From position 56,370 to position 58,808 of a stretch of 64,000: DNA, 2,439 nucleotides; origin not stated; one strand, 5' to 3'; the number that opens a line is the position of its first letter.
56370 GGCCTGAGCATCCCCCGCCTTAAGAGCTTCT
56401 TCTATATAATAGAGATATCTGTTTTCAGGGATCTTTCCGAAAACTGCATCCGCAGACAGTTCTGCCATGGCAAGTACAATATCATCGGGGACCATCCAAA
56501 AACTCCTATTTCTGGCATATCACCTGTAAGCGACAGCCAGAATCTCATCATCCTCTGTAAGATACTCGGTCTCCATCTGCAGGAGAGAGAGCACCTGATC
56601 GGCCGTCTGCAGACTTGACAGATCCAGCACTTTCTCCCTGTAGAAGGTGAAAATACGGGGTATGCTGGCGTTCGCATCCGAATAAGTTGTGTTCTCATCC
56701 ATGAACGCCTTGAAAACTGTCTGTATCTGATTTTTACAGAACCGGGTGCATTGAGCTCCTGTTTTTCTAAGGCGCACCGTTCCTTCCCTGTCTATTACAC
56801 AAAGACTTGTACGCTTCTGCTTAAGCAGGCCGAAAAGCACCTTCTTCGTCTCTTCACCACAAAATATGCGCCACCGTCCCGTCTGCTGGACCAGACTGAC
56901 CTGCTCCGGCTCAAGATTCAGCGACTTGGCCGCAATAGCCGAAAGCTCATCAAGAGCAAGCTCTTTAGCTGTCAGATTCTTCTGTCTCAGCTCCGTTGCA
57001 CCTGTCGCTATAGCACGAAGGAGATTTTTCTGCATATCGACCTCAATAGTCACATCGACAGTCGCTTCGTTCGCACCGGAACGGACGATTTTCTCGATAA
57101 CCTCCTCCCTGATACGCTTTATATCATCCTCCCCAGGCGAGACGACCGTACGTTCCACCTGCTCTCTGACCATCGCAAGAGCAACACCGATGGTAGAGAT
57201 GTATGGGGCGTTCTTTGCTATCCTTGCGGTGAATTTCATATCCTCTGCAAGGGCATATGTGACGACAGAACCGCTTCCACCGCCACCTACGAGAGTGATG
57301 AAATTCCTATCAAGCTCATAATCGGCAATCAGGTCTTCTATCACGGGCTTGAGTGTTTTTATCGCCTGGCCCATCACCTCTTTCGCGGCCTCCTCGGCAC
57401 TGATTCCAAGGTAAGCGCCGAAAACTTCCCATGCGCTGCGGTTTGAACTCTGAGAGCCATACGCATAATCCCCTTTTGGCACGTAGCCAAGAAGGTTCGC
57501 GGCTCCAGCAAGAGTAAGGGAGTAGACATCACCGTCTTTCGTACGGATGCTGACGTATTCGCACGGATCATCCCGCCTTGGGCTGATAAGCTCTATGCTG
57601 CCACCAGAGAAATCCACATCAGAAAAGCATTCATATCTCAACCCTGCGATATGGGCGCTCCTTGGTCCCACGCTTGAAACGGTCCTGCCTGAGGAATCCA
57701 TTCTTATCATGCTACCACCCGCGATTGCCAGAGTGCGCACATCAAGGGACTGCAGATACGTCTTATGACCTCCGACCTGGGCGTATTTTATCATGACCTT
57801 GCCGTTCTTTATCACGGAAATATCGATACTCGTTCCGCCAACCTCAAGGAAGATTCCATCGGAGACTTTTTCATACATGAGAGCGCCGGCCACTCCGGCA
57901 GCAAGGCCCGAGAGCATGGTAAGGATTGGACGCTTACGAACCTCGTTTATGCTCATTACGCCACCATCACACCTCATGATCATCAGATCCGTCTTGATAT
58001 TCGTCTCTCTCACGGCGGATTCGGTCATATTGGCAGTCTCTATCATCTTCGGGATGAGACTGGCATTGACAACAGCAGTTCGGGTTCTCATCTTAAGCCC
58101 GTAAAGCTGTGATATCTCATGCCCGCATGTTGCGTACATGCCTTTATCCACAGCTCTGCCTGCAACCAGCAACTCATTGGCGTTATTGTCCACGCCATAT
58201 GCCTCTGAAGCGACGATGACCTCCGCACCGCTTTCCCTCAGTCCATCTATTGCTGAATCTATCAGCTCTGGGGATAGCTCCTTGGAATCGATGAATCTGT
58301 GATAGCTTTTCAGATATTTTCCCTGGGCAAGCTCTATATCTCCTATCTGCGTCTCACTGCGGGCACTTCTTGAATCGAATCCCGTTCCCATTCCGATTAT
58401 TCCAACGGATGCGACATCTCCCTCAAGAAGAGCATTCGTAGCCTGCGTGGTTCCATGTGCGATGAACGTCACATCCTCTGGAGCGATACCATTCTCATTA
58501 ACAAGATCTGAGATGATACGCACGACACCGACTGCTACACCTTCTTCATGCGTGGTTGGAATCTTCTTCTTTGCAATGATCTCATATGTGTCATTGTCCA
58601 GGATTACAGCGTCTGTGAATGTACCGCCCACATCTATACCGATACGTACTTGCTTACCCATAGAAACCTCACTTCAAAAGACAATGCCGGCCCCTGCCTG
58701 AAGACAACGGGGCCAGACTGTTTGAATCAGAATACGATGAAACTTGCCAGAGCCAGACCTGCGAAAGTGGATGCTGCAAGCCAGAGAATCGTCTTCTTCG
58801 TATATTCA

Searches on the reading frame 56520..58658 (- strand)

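Call 54: search_protein_families(library=ncbifam, proteins=[window:56520-58658:-], max_evalue=1e-10)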
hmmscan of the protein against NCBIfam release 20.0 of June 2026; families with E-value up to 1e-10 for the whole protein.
window:56520-58658:- (712 aa): 1 family
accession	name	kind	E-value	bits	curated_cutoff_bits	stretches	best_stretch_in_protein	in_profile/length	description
NF050156.1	CapLactmsAlpCapA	equivalog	1.9e-24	86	1000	1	127-335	140-352/689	caprolactamase subunit alpha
